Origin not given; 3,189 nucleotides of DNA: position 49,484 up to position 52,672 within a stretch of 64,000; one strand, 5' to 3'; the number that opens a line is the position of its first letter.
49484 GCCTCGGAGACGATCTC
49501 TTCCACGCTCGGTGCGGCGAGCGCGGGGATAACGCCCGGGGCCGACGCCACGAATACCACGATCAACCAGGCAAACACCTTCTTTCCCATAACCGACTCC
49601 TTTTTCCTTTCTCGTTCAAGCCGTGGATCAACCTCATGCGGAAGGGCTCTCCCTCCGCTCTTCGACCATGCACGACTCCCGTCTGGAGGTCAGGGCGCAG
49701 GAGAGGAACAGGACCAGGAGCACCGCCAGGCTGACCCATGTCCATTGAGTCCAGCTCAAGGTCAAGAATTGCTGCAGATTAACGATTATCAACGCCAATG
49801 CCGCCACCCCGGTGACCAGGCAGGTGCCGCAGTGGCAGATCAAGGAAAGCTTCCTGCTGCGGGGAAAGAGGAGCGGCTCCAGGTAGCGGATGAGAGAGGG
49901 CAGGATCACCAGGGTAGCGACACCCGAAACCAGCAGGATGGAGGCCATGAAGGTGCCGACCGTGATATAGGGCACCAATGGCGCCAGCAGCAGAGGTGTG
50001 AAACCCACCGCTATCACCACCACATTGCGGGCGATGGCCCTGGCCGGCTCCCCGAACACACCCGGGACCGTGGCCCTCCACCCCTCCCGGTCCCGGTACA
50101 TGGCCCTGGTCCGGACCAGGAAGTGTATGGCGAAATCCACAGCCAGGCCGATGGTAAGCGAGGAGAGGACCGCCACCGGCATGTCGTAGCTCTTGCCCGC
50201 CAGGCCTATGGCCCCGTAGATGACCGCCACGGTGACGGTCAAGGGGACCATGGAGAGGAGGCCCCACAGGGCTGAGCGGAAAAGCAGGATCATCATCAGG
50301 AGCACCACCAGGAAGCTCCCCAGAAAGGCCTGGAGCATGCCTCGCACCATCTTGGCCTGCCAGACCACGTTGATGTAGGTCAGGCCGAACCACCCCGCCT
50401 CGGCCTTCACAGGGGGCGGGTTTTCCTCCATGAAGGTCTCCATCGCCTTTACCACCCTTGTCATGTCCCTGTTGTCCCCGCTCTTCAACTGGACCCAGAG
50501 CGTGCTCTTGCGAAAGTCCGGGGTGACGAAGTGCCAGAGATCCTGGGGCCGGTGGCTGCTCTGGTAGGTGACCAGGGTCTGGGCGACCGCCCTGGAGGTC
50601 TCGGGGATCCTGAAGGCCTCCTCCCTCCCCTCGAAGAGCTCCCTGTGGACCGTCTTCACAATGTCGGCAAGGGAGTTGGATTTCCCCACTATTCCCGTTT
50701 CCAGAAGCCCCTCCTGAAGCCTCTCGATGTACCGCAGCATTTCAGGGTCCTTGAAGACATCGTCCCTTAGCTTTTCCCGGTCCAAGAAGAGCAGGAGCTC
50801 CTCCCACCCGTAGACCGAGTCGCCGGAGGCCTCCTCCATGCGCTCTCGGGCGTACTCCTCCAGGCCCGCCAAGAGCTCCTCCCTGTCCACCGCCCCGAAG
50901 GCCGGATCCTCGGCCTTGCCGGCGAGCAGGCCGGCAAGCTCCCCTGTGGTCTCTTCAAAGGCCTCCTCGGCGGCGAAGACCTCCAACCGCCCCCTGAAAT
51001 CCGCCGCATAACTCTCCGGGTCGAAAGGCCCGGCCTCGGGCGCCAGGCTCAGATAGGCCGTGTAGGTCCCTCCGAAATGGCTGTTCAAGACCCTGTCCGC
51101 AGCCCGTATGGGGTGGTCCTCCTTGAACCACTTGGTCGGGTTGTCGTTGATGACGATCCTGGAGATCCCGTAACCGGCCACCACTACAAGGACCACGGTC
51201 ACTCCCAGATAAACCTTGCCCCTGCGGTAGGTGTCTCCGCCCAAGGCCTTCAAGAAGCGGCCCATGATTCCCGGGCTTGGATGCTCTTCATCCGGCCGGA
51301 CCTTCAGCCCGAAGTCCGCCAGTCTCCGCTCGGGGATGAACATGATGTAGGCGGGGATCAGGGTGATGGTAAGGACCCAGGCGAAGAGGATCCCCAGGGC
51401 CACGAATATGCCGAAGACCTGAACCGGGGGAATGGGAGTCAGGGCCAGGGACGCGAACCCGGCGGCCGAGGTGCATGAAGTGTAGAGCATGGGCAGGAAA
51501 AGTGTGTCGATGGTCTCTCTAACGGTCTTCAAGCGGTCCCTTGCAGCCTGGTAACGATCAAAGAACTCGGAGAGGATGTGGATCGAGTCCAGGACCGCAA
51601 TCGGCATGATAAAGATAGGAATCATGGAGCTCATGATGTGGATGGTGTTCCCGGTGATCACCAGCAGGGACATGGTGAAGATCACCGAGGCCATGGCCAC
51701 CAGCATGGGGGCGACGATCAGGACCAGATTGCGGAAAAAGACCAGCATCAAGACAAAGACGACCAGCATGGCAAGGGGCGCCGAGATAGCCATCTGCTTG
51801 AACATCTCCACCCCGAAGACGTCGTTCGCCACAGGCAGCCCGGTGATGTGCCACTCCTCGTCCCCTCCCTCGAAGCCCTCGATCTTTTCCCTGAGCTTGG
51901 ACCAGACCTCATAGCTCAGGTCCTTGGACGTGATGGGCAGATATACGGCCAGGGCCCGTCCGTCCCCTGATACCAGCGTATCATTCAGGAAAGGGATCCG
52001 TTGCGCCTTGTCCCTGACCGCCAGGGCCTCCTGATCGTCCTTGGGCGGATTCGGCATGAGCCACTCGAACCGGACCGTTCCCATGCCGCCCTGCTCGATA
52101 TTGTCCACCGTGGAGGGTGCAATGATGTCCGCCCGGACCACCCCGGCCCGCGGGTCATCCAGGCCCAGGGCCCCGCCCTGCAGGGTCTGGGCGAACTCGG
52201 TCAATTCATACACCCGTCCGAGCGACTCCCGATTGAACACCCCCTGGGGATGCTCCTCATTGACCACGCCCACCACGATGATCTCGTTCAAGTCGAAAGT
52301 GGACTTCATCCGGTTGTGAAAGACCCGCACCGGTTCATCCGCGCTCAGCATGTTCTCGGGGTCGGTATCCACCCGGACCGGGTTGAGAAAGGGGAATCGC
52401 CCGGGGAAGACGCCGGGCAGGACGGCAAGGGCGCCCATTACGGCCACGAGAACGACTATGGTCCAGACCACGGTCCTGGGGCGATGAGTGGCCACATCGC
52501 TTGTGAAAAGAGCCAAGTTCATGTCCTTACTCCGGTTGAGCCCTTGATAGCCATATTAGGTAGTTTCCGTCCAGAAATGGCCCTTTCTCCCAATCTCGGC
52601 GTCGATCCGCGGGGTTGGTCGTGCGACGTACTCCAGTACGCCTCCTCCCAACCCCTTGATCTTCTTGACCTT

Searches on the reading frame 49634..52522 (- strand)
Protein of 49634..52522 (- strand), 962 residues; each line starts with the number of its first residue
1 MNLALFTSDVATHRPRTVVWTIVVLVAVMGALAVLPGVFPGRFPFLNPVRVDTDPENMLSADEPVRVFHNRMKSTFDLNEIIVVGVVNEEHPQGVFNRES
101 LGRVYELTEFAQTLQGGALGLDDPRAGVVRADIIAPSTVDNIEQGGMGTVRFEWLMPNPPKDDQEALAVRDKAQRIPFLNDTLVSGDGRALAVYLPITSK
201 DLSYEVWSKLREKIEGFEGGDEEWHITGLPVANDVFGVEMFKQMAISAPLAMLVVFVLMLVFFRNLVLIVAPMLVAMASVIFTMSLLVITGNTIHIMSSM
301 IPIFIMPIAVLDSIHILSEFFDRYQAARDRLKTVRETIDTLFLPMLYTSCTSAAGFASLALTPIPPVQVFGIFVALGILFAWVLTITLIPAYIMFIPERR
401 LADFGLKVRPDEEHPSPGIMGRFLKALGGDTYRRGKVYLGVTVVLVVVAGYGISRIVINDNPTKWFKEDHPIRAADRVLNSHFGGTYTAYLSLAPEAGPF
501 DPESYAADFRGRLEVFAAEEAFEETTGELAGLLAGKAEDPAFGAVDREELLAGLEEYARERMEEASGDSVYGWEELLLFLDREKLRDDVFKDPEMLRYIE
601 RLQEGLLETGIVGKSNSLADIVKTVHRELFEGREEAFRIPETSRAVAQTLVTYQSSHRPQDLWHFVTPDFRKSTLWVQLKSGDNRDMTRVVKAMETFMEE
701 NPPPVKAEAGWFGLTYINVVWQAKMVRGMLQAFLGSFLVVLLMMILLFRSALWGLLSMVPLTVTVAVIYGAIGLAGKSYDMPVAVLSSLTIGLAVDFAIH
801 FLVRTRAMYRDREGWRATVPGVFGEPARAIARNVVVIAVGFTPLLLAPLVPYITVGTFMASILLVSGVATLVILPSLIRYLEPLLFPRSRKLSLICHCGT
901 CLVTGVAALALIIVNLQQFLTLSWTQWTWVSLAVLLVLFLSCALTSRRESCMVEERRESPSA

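Call 10: search_protein_families(library=pfam, proteins=[window:49634-52522:-])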
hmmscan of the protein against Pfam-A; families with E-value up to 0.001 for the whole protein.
window:49634-52522:- (962 aa): 3 families
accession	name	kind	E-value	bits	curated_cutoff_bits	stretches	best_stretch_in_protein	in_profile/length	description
PF03176.21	MMPL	-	2.2e-25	89.7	20.5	2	177-399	75-305/333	MMPL family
PF02460.24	Patched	-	1.4e-07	31.8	23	1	263-393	25-154/156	Patched SSD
PF12349.14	Sterol-sensing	-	3.4e-07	30.7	22.3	1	267-399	7-139/153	Sterol-sensing domain of SREBP cleavage-activation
